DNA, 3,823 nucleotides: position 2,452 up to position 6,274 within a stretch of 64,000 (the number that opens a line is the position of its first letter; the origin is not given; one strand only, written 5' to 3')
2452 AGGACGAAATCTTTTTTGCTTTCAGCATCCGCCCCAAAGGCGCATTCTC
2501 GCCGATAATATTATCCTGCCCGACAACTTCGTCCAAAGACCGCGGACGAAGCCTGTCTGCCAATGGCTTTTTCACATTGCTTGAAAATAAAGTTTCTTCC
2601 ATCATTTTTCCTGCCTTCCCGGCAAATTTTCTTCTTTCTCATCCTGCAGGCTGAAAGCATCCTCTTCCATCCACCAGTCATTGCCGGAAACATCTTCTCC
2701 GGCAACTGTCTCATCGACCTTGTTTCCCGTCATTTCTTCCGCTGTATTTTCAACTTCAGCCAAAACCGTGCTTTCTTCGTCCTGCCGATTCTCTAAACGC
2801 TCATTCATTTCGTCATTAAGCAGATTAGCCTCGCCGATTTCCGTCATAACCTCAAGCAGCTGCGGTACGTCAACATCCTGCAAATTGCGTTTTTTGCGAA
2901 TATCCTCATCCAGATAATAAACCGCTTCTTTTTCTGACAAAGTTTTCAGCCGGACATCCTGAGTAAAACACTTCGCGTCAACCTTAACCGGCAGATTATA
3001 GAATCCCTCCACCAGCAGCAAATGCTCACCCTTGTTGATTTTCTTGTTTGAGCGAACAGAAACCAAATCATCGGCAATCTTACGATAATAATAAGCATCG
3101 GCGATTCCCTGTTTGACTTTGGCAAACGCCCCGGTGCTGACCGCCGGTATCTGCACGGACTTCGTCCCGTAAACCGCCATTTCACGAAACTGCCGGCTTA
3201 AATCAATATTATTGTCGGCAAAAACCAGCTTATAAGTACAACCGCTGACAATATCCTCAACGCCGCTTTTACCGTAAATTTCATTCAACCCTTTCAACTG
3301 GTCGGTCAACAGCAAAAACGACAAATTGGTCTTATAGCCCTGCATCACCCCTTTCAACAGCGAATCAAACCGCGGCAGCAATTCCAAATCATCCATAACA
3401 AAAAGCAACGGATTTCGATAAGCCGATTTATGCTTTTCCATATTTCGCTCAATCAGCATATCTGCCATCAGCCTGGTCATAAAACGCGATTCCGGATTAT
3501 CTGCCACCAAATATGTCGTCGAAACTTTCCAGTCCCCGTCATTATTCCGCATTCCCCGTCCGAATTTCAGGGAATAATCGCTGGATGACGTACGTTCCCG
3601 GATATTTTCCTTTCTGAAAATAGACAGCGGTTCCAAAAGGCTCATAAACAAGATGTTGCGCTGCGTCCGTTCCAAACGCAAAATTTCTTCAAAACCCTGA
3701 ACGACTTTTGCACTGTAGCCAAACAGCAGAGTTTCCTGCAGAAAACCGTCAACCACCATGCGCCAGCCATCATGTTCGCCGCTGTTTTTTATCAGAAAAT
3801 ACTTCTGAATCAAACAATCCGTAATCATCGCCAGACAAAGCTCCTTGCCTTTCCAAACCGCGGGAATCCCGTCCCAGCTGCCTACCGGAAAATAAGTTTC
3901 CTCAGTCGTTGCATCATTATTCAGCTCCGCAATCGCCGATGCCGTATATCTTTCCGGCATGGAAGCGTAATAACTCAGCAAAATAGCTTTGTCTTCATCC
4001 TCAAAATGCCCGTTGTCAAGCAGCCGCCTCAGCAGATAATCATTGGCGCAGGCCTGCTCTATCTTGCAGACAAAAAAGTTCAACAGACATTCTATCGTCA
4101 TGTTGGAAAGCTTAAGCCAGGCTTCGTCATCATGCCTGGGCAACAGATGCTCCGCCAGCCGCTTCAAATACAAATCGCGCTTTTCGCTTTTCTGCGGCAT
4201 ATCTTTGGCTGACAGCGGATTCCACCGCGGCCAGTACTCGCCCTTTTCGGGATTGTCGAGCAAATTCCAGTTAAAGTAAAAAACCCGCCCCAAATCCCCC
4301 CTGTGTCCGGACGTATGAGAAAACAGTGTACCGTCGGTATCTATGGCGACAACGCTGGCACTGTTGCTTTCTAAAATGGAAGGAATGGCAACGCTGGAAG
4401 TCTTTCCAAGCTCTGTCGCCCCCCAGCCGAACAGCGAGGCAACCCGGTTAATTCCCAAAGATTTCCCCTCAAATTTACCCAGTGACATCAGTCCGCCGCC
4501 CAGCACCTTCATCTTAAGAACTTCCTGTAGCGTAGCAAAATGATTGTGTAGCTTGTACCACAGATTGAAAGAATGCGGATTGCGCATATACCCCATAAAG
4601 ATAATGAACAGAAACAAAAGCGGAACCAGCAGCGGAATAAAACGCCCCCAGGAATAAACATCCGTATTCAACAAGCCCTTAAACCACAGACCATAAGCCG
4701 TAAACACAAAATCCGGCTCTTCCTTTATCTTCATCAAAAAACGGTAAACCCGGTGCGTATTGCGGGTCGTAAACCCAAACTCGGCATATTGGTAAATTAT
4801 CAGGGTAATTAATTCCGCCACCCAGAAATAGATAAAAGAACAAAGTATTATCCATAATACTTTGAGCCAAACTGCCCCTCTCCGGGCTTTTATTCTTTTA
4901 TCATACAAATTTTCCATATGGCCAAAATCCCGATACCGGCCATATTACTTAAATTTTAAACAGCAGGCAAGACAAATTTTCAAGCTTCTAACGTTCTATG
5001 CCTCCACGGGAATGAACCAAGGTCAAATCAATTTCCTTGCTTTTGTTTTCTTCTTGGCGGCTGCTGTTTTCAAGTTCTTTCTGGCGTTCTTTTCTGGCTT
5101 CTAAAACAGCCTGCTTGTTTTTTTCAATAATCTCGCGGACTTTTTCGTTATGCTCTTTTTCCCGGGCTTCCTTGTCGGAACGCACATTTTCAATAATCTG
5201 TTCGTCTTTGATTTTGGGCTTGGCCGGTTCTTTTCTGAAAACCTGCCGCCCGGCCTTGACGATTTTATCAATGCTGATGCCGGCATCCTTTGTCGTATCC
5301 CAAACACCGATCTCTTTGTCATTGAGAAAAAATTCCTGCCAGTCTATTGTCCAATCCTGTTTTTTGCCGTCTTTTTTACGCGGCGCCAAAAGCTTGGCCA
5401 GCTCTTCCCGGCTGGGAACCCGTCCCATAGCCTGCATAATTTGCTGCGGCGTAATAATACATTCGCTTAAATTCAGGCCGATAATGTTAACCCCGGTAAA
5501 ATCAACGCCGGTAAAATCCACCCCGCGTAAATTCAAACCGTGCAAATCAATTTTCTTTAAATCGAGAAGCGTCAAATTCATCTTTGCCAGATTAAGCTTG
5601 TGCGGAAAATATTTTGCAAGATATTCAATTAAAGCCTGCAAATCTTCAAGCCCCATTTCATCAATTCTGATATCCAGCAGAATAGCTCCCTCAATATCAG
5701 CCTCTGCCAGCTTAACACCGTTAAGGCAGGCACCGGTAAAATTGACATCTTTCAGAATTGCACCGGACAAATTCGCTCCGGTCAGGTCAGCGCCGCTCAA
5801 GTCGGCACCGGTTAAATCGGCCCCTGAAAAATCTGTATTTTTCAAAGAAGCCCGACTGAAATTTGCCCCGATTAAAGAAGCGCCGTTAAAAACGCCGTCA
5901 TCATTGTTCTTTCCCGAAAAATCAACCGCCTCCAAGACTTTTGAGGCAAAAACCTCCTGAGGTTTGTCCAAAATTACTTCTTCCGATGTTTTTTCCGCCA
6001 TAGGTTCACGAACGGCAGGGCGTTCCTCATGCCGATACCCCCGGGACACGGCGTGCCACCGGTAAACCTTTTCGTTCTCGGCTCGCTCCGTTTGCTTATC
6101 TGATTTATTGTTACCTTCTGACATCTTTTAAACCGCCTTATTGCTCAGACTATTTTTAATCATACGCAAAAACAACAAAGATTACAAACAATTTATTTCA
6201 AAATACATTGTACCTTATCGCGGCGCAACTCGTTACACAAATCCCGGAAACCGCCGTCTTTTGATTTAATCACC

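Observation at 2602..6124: Orphan VirD4/TraG coupling protein next to a pentapeptide-repeat protein: candidate type IV effector pair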

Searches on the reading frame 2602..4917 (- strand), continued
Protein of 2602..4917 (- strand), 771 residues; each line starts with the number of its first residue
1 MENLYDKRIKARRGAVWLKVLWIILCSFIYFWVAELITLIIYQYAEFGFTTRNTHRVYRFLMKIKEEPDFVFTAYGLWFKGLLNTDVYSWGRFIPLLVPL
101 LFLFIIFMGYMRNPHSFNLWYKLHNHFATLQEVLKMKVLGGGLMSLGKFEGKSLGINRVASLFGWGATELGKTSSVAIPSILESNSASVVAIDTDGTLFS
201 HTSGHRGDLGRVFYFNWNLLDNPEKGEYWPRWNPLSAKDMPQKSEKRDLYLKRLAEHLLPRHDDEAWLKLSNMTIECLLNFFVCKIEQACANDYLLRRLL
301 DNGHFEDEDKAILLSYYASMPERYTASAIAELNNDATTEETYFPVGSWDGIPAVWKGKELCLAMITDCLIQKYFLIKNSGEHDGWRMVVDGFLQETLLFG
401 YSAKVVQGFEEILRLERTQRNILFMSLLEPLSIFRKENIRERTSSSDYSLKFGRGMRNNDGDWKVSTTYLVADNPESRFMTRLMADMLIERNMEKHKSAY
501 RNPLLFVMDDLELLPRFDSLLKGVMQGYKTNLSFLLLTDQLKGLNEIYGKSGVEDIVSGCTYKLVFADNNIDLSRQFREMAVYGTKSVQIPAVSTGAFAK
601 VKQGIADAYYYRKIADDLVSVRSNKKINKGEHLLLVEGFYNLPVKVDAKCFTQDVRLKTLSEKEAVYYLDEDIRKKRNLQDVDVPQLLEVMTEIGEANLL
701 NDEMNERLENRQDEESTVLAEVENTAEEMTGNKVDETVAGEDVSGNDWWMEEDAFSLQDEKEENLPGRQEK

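Call 88: find_encoding_contigs(protein=P0195, flank=8000, max_places=2)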
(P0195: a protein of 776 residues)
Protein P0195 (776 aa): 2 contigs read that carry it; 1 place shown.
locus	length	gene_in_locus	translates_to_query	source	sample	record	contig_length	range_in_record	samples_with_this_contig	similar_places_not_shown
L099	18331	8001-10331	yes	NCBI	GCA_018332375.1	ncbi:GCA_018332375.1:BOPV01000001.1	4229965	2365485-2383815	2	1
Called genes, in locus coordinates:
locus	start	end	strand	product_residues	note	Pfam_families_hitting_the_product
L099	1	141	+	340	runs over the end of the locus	PF03448:MgtE_N (faint), PF14842:FliG_N, PF14841:FliG_M, PF14842:FliG_N (weak), PF01706:FliG_C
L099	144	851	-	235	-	PF00702:Hydrolase, PF13419:HAD_2 (weak)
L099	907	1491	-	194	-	PF01641:SelR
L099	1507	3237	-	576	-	PF09471:Peptidase_M64, PF00353:HemolysinCabind (weak), PF13946:DUF4214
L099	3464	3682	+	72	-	-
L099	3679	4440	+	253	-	PF04335:VirB8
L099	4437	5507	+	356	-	PF03524:CagX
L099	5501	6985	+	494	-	PF03743:TrbI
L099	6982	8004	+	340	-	PF00437:T2SSE, PF13191:AAA_16 (weak)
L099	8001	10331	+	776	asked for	PF02534:T4SS-DNA_transf, PF10412:TrwB_AAD_bind, PF12696:TraG-D_C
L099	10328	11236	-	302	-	PF05050:Methyltransf_21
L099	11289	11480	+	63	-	-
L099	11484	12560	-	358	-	PF20706:GT4-conflict, PF00534:Glycos_transf_1, PF13692:Glyco_trans_1_4 (weak), PF13524:Glyco_trans_1_2 (faint)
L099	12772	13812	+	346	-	PF01370:Epimerase, PF04321:RmlD_sub_bind, PF16363:GDP_Man_Dehyd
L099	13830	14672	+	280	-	PF01061:ABC2_membrane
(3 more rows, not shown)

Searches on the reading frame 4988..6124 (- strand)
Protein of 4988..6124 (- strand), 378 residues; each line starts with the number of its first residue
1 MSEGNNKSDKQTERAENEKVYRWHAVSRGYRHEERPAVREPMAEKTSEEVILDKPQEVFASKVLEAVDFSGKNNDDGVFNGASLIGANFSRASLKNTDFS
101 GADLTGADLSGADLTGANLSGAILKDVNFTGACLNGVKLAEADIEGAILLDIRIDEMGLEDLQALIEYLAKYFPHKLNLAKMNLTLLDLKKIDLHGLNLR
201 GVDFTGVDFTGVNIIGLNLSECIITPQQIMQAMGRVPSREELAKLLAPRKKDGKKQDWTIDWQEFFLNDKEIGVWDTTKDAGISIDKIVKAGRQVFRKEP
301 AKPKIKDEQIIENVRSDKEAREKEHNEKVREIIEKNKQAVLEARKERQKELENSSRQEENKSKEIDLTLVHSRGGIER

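Call 3: search_protein_families(library=pfam, proteins=[window:4988-6124:-], max_evalue=0.01)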
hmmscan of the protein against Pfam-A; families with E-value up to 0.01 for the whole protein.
window:4988-6124:- (378 aa): 4 families
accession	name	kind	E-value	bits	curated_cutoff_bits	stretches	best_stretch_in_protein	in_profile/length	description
PF00805.28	Pentapeptide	-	2.2e-31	107.5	20.2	3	79-111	8-40/40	Pentapeptide repeats (8 copies)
PF13576.12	Pentapeptide_3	-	4.1e-14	53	27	1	79-122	1-47/48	Pentapeptide repeats (9 copies)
PF13599.13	Pentapeptide_4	-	6.9e-13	48.9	38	1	79-147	8-76/78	Pentapeptide repeat region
PF25296.1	Decapeptide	-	0.00015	22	45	1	82-130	15-63/74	Decapeptide repeat region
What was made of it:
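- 4988..6124 (-): Second gene: a 378-aa cytoplasmic pentapeptide-repeat protein (PRP) with no signal peptide or TM segment. Pfam Pentapeptide scores 107.5 bits (call 3).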

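Call 4: search_protein_families(library=ncbifam, proteins=[window:4988-6124:-], max_evalue=0.01)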
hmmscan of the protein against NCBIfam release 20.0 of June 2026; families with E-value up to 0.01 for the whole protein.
window:4988-6124:- (378 aa): 17 families
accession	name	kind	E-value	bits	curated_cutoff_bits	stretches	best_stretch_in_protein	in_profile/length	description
NF052603.1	penta_Alr5209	equivalog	4.4e-19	68.7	125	2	88-159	14-85/113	Alr5209 family pentapeptide repeat protein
NF047416.1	penta_HetL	equivalog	6.1e-17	61.8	260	1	79-152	50-123/218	heterocyst differentiation pentapeptide repeat protein HetL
NF011744.0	PRK15197.1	equivalog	1.5e-13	50.6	274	1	64-149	171-251/291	SPI-2 type III secretion system effector PipB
NF011743.0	PRK15196.1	equivalog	2.9e-13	49.5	354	1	70-149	150-229/350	type III secretion system effector PipB2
NF000349.1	mfpA_AE000516.2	equivalog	1.3e-09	38.2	360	1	76-147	91-162/183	pentapeptide repeat protein MfpA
NF012152.0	penta_rpt_QnrC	exception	2.3e-09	37.6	500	1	60-154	4-104/221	QnrC family quinolone resistance pentapeptide repeat protein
NF000421.1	penta_rpt_QnrVC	exception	1.3e-08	35.1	460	1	63-224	7-169/218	QnrVC family quinolone resistance pentapeptide repeat protein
NF033086.2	penta_rpt_Qnr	equivalog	2.2e-08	34.1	240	1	68-212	6-191/211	Qnr family pentapeptide repeat protein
NF000071.4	penta_rpt_QnrA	exception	6.1e-08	32.7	450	1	62-209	6-154/218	QnrA family quinolone resistance pentapeptide repeat protein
NF038182.1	penta_rpt_SmQnr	exception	1e-07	32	460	1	79-137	142-200/215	SmQnr family pentapeptide repeat protein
NF033375.2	penta_rpt_QnrE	exception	1.2e-07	31.9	480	1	87-158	124-200/214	QnrE family quinolone resistance pentapeptide repeat protein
NF012151.0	penta_rpt_QnrAS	exception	1.7e-07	31.5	490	1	62-221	6-166/218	QnrAS family quinolone resistance pentapeptide repeat protein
NF000420.1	penta_rpt_QnrB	exception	1.9e-06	28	460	1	86-156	123-198/214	QnrB family quinolone resistance pentapeptide repeat protein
NF000139.2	penta_rpt_QnrD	exception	5.1e-06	26.6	425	1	78-137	140-199/214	QnrD family quinolone resistance pentapeptide repeat protein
NF000056.3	penta_rpt_QnrS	exception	2e-05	24.3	460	1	65-152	50-137/218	QnrS family quinolone resistance pentapeptide repeat protein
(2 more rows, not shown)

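Call 34: search_protein_families(library=padloc, proteins=[window:4988-6124:-], max_evalue=0.01)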
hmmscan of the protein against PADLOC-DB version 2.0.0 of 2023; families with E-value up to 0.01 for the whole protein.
window:4988-6124:- (378 aa): 0 families

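Call 90: search_solved_structures(query=window:4988-6124:-, max_evalue=0.001)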
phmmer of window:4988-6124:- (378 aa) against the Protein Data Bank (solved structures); distinct sequences matched with E-value up to 0.001: 28.
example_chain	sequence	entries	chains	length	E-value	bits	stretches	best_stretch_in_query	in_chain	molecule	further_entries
4yfo_A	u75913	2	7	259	7.8e-25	91.1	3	81-149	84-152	beta1_ex1 | 6beta1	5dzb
4yc5_A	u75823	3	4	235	1.8e-23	86.6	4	80-149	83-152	beta1 | beta1 protein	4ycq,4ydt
5dra_A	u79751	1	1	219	9e-22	81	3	77-161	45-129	3beta1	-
4yei_A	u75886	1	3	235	4e-21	78.9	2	80-149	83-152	beta1mut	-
3du1_X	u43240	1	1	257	1.8e-20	76.7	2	79-153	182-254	All3740 protein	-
5dn0_A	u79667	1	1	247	2.7e-20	76.1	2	81-134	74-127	beta1 t1555 loop variant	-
5di5_A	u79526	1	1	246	3.4e-20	75.8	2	81-134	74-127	beta1 t801 loop variant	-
5dns_A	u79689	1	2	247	7.3e-20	74.7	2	81-134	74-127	t1428 beta1 loop design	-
5dqa_A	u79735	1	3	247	1.1e-19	74.1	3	81-136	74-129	t3284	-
2j8k_A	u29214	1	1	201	9.5e-17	64.5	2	62-160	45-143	NP275-NP276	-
7muc_AG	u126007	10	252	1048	6.6e-12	48.5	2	59-136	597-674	IcmE protein | IcmE (DotG)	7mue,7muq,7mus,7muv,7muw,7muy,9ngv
9ngw_A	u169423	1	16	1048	6.6e-12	48.5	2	59-136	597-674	IcmE (DotG)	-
2xtx_A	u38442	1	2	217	6.2e-11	45.3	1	83-157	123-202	QNRB1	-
2xtw_A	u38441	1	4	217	8.1e-11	45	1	83-157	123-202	QNRB1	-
2xty_A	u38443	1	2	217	1.2e-10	44.4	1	83-157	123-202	QNRB1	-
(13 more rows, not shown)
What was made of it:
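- On Pentapeptide repeat protein (PF00805): The PDB matches are all pentapeptide proteins (call 90).
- Closest known: Qnr/MfpA/AlbG DNA-mimic pentapeptide proteins and the DotG/IcmE repeat region. Same: Repeat-level sequence hits (calls 4, 90).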

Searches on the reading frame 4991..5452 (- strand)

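Call 48: search_protein_families(library=pfam, proteins=[window:4991-5452:-], max_evalue=1)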
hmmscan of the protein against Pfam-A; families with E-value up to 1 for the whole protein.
window:4991-5452:- (154 aa): 1 family
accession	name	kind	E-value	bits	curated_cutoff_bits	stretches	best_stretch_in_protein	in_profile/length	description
PF07792.17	Afi1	-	0.48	11.3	25.5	0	16-139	30-110/128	Docking domain of Afi1 for Arf3 in vesicle trafficking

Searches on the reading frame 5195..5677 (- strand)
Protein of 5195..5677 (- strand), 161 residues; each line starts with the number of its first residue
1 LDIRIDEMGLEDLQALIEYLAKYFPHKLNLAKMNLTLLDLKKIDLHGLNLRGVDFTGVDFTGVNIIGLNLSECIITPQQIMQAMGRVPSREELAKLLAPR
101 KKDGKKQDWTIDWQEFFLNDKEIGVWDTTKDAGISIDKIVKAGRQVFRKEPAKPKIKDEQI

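Call 53: find_homologous_proteins(query=window:5195-5677:-, max_evalue=0.01)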
Query window:5195-5677:- (161 aa): 20 proteins with E <= 0.01 among 81 candidates.
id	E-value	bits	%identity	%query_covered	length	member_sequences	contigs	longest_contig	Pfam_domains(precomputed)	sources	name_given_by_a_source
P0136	6.6e-56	207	64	91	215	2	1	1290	PF00805.29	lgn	-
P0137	1.1e-55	206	60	100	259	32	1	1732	PF00805.29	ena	-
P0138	1.4e-53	199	61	99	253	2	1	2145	PF00805.29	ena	-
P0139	4.3e-53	198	60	99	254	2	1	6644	PF00805.29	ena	-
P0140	7.1e-53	197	61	99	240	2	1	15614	PF00805.29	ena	-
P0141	5.6e-52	194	60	99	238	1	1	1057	PF00805.29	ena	-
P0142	2.6e-50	188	58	99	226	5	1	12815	PF00805.29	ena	-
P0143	1.3e-48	183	60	97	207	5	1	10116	PF00805.29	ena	-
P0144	1.2e-47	180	59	96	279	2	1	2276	PF00805.29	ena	-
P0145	5.0e-47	178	59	91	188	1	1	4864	PF00805.29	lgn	-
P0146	1.5e-42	163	68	71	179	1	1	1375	-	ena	-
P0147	1.8e-42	163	64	78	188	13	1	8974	PF13576.13,PF13599.14,PF00805.29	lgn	-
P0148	2.3e-42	163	57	88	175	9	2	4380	PF13576.13,PF13599.14,PF00805.29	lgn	-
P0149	2.6e-39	153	55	88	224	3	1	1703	PF00805.29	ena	-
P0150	1.3e-36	144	50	97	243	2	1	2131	PF00805.29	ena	-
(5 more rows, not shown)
